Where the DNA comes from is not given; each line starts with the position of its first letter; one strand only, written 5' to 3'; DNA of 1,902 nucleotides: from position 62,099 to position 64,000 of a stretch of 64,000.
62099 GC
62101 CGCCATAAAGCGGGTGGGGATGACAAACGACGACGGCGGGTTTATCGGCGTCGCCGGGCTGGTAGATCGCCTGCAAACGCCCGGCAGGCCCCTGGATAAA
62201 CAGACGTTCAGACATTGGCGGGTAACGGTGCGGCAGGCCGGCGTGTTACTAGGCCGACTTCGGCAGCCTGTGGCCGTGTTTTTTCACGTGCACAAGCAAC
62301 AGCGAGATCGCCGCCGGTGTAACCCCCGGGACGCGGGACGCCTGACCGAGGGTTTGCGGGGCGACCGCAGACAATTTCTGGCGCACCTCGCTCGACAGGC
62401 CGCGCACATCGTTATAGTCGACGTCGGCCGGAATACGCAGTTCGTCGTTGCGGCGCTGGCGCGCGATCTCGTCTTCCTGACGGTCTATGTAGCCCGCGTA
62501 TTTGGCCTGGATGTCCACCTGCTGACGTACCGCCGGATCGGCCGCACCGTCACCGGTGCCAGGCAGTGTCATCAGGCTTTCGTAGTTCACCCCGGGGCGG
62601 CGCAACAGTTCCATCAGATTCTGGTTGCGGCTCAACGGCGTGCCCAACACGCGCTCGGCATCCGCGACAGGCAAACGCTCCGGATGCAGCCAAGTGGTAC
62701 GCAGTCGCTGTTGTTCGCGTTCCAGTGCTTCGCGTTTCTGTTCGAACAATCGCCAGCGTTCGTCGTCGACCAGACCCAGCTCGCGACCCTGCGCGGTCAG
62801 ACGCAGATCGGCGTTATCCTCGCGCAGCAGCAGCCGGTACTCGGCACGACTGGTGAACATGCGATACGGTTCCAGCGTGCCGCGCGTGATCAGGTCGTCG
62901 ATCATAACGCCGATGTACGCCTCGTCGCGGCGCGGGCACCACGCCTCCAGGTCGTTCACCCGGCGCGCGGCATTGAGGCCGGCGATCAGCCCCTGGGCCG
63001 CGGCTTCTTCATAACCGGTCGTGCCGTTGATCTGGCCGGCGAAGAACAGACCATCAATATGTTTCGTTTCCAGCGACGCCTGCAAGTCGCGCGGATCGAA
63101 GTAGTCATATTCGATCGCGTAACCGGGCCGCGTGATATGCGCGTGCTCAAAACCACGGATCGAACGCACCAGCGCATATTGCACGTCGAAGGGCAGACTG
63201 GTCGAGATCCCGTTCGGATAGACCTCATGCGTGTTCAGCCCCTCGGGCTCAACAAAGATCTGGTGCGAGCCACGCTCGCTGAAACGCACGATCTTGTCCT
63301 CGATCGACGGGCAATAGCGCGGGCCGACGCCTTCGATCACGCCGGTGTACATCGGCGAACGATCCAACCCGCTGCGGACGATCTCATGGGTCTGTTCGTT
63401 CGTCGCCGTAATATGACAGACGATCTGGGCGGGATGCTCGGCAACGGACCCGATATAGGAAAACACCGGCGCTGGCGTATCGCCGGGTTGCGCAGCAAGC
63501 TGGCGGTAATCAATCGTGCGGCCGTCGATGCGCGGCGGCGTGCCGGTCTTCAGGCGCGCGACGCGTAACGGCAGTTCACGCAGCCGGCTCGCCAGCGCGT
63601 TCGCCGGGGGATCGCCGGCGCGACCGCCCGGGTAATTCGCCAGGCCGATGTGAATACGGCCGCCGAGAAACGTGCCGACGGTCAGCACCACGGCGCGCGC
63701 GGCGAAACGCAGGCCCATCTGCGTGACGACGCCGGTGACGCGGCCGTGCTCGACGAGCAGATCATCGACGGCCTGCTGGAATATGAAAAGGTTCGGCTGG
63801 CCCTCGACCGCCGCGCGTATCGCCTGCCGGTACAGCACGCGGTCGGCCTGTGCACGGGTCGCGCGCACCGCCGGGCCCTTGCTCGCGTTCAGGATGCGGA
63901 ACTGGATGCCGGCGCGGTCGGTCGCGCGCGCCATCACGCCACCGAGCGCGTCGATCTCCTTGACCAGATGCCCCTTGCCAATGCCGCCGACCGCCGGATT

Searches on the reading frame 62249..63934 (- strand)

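Call 102: search_protein_families(library=ncbifam, proteins=[window:62249-63934:-], max_evalue=1e-30)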
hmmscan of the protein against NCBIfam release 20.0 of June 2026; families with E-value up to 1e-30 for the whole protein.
window:62249-63934:- (561 aa): 1 family
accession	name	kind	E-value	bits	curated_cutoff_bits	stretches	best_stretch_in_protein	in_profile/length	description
TIGR00136.1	mnmG_gidA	equivalog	8.9e-235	780.7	524.85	1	1-553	64-615/616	tRNA uridine-5-carboxymethylaminomethyl(34) synthesis enzyme MnmG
